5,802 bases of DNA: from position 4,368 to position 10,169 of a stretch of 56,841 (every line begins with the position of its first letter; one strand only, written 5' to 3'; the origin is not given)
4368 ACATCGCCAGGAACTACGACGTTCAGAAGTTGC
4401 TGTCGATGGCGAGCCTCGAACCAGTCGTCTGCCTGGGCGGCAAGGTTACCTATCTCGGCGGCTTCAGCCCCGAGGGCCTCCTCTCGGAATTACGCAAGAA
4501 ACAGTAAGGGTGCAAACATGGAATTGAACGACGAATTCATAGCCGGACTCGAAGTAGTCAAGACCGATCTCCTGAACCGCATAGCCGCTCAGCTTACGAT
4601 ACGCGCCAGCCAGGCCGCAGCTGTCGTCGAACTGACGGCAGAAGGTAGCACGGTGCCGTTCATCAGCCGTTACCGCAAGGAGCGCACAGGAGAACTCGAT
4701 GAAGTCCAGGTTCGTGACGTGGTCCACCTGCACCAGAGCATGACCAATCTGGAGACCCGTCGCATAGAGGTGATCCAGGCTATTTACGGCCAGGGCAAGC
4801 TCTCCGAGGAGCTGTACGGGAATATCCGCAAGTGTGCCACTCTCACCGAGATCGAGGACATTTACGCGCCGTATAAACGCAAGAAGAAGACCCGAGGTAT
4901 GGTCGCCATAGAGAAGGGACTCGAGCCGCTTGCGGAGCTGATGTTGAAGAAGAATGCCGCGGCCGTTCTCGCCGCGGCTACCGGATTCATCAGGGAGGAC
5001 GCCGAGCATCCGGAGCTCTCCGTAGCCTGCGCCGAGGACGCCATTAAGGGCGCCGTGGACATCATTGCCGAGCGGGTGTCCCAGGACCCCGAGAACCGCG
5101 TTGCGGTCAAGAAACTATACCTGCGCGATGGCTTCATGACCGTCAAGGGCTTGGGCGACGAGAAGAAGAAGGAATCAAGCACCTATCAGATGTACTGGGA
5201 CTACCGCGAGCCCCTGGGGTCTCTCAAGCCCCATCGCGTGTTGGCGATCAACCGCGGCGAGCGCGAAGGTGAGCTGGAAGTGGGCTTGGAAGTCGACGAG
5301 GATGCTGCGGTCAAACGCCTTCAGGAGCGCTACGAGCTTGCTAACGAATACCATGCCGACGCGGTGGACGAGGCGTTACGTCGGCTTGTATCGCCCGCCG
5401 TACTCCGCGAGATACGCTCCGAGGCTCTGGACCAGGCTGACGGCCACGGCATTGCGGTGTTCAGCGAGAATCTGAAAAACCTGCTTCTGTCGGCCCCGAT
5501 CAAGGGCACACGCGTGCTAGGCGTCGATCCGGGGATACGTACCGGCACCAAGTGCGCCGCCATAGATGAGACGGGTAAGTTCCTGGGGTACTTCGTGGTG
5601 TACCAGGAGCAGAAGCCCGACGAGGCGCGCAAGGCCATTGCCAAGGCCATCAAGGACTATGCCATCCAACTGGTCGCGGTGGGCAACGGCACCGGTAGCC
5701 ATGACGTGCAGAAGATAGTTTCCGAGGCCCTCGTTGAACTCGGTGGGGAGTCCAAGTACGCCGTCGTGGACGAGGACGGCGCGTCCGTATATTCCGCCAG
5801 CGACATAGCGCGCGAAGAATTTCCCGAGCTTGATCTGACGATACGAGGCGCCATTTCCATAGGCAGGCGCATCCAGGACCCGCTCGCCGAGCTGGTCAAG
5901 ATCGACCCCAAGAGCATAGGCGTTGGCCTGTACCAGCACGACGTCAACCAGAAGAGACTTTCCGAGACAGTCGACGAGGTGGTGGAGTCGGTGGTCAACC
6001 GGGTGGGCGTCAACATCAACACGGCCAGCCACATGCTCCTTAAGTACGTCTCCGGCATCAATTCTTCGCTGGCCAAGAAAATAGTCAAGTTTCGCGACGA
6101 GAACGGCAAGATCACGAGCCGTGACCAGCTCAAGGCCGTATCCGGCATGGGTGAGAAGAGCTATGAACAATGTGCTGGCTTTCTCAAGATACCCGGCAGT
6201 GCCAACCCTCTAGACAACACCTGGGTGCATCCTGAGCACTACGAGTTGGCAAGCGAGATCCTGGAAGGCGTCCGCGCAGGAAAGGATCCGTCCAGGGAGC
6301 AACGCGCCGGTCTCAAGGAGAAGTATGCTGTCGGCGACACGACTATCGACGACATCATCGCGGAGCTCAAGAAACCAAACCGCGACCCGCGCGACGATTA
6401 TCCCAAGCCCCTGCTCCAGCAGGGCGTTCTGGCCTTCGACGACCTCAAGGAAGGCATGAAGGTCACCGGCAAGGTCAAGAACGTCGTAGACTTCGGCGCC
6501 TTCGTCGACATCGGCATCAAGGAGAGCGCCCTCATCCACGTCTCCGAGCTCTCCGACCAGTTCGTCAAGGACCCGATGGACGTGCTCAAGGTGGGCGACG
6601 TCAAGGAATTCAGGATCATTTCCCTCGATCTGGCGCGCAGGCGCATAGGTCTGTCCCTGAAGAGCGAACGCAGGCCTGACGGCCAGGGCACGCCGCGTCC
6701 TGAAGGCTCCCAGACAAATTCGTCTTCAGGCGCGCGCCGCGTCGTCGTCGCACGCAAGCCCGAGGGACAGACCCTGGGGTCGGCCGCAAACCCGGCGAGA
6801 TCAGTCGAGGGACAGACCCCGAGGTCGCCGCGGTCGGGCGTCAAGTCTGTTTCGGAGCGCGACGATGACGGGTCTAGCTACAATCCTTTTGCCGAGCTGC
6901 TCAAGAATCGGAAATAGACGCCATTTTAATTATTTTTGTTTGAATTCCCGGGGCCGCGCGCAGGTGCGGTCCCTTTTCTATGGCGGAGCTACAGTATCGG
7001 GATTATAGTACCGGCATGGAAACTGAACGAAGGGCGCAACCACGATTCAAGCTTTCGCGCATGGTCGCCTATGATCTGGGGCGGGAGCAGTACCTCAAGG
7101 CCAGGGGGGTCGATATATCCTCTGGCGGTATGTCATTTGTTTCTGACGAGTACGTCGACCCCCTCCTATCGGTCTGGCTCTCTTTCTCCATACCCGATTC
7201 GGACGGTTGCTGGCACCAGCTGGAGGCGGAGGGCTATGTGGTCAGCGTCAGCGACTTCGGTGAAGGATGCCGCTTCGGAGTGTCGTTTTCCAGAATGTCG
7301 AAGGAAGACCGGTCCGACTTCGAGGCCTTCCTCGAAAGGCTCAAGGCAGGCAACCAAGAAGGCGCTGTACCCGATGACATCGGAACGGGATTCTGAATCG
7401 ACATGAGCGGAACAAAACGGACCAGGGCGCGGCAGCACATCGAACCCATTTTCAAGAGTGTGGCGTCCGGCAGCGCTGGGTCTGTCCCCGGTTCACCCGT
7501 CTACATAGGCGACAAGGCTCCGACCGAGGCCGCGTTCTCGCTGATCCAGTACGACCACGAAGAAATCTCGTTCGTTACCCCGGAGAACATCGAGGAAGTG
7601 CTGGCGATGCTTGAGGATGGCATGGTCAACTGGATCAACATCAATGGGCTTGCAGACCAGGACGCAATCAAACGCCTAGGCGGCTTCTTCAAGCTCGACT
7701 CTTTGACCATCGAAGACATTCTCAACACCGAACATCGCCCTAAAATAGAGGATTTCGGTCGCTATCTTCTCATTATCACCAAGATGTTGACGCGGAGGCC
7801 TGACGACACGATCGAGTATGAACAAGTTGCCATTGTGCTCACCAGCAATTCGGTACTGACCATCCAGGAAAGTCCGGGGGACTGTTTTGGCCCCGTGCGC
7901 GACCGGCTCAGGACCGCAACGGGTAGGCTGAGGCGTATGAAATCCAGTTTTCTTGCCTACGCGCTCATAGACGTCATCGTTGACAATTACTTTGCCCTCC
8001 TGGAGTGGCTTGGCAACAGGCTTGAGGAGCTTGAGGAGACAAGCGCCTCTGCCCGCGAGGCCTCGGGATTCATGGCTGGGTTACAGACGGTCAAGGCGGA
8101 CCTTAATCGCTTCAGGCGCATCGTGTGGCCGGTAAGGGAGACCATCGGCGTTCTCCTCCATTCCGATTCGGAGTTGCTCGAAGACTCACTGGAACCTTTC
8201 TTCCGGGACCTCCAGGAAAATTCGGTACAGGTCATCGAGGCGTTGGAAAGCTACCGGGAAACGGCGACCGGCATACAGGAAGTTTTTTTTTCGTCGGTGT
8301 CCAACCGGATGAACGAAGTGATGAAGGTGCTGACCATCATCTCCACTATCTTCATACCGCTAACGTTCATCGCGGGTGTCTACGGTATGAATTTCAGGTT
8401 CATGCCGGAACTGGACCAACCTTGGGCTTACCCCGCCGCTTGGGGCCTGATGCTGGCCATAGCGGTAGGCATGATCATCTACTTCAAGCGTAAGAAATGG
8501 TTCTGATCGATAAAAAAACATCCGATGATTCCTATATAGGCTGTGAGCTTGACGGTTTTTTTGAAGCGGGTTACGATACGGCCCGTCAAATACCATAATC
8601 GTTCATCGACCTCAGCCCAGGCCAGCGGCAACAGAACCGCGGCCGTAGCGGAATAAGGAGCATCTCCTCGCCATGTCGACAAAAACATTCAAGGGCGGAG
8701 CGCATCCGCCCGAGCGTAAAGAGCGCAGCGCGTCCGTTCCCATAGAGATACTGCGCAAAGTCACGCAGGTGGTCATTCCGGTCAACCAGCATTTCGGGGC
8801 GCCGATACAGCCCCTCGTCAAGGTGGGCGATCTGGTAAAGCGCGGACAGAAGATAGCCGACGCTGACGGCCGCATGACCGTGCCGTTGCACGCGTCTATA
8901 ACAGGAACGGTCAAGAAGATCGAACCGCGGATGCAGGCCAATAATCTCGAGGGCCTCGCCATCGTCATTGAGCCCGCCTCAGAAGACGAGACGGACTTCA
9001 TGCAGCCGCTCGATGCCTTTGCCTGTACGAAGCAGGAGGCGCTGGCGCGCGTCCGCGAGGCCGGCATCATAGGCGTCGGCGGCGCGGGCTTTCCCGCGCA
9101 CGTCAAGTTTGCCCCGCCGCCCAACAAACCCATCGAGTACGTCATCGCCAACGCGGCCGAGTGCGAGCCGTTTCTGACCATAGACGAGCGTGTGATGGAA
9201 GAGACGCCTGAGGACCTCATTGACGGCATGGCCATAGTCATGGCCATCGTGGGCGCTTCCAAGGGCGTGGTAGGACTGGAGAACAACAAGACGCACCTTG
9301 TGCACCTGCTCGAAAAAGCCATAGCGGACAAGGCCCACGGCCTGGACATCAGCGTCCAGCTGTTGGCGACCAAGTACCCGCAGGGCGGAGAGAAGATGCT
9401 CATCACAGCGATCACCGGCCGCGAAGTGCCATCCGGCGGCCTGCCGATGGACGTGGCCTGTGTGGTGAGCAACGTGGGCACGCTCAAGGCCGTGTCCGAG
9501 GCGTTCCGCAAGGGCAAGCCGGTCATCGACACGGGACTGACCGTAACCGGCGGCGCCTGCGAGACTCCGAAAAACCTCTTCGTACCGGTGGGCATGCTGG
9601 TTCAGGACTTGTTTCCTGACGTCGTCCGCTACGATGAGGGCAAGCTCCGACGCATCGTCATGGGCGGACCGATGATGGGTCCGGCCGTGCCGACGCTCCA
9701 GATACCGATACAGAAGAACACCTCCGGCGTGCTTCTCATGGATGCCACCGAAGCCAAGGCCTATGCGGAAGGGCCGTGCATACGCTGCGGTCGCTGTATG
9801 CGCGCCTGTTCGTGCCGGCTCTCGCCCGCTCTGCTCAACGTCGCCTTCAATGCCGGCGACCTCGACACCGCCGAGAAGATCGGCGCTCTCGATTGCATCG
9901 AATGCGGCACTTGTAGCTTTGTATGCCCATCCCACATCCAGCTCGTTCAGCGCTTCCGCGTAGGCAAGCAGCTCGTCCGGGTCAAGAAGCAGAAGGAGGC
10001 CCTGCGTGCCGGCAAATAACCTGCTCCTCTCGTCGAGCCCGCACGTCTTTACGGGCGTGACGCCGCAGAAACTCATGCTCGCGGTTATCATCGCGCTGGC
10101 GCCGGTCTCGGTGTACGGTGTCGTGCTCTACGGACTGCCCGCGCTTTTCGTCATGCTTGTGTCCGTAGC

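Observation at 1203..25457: Hyper-abundant 10-14-nt motif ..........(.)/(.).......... throughout the core DNA, absent from the accessory half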

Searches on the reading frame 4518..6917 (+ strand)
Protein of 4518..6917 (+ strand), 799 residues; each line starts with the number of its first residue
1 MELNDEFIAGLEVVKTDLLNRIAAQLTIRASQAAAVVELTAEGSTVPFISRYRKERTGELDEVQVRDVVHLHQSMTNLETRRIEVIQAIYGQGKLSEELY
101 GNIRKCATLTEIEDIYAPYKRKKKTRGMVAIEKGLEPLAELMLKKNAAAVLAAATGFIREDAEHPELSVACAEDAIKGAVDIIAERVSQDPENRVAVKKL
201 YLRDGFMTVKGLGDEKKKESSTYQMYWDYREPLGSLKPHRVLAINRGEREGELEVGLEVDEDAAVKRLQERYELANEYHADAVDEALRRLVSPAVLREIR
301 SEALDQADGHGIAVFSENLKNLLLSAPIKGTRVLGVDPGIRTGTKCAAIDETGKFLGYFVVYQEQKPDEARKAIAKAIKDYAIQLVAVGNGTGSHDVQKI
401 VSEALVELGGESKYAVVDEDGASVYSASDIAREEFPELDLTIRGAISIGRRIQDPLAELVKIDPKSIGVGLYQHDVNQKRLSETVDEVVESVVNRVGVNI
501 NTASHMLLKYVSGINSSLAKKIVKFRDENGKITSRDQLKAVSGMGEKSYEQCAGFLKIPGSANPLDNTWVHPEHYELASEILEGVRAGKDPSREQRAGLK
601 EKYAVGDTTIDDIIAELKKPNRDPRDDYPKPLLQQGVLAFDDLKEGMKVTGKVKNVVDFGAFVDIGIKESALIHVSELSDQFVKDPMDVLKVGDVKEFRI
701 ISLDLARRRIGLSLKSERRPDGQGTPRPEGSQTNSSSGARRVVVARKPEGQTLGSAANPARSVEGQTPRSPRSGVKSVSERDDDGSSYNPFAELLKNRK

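Call 5: find_encoding_contigs(protein=window:4518-6914:+, flank=10000, max_places=6)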
Protein window:4518-6914:+ (799 aa): no gene with exactly this product is on record in the collection.

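Call 7: search_protein_families(library=pfam, proteins=[window:4518-6917:+])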
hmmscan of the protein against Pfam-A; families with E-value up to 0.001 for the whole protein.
window:4518-6917:+ (799 aa): 10 families
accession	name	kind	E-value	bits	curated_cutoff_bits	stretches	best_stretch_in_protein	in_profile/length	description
PF16921.10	Tex_YqgF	-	1.8e-43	148.4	27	1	332-453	2-126/126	Tex protein YqgF-like domain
PF12836.13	HHH_3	-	4.4e-28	97.6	27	1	493-556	1-64/65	Helix-hairpin-helix motif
PF09371.15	Tex_N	-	9.5e-25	86.6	32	1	17-89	2-74/75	Tex-like protein N-terminal domain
PF00575.29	S1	-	4.1e-17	62.8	22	1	643-715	2-74/74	S1 RNA binding domain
PF22706.1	Tex_central_region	-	4.8e-17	63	27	1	152-315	8-178/178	Tex central region-like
PF17674.7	HHH_9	-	6.2e-15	56.2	23.1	1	563-625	1-70/70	HHH domain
PF14635.12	HHH_7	-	3e-09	37.6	27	1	469-559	8-104/104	Helix-hairpin-helix motif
PF14639.11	YqgF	-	6.4e-08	33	35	1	329-460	3-147/150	Holliday-junction resolvase-like of SPT6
PF23459.1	S1_RRP5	-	1.3e-05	26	27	1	643-714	1-72/72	RRP5 S1 domain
PF03934.19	T2SSK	-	0.00033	21.4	24.2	0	498-545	1-48/63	Type II secretion system (T2SS), protein K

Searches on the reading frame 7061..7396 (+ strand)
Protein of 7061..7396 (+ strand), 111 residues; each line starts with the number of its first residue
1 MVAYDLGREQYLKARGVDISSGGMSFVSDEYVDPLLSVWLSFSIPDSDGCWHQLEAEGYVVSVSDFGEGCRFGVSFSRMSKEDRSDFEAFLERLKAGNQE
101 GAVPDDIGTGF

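Call 39: search_protein_families(library=ncbifam, proteins=[window:7061-7396:+], max_evalue=0.01)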
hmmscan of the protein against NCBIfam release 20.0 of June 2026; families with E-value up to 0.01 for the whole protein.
window:7061-7396:+ (111 aa): 1 family
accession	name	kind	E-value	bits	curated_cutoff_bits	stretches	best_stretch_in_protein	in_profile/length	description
TIGR02266.1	gmx_TIGR02266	paralog_domain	2e-05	24.7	68.7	1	9-91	14-95/96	TIGR02266 family protein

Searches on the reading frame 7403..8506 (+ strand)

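Call 7: search_protein_families(library=pfam, proteins=[window:7403-8506:+])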
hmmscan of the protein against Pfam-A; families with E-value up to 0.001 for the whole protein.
window:7403-8506:+ (367 aa): 1 family
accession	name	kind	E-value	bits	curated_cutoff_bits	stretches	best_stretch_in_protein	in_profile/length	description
PF01544.23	CorA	-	1.5e-70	238.2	27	1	75-363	4-292/292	CorA-like Mg2+ transporter protein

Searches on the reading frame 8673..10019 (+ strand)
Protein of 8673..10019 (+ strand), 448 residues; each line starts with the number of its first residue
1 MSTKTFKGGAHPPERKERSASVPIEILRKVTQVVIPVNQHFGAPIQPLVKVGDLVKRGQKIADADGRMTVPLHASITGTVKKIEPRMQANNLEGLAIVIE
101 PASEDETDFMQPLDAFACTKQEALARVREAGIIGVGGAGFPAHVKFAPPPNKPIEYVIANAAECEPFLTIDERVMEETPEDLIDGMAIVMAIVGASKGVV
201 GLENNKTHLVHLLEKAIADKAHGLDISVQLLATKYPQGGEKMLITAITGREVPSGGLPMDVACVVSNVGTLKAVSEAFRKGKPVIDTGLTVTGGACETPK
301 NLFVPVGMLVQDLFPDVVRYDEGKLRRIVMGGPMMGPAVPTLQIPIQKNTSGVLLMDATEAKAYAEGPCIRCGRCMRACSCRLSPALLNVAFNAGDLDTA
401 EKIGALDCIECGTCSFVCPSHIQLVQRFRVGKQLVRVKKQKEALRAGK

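Call 7: search_protein_families(library=pfam, proteins=[window:8673-10019:+])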
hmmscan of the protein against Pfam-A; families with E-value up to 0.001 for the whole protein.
window:8673-10019:+ (448 aa): 12 families
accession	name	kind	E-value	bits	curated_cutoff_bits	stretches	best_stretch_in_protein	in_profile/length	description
PF01512.22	Complex1_51K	-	4e-53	179.8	31.2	1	127-275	1-149/150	Nuo51 FMN-binding domain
PF13375.12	RnfC_N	-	9.1e-31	106.3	25.6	1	5-102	2-99/101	RnfC Barrel sandwich hybrid domain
PF13187.11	Fer4_9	-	4.7e-06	27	27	1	369-421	2-50/52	4Fe-4S dicluster domain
PF12797.12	Fer4_2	-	6.5e-06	26.2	24.5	0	407-420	9-22/22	4Fe-4S binding domain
PF13237.11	Fer4_10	-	6.7e-06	26.4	25.5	1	367-419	7-53/53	4Fe-4S dicluster domain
PF13534.11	Fer4_17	-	1.8e-05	25.6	22.2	1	369-422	2-60/61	4Fe-4S dicluster domain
PF12838.12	Fer4_7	-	2.7e-05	25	27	1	369-421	2-51/52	4Fe-4S dicluster domain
PF13746.11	Fer4_18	-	7.2e-05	23.4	27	0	398-426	51-79/114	4Fe-4S dicluster domain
PF00037.32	Fer4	-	7.8e-05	22.8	21.1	0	407-420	7-20/24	4Fe-4S binding domain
PF13183.11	Fer4_8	-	0.00043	21.2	27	0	369-422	5-68/68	4Fe-4S dicluster domain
PF14697.11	Fer4_21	-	0.00067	20.2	35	0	367-420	6-53/59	4Fe-4S dicluster domain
PF12837.12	Fer4_6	-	0.00068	19.9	25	0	366-380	6-20/24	4Fe-4S binding domain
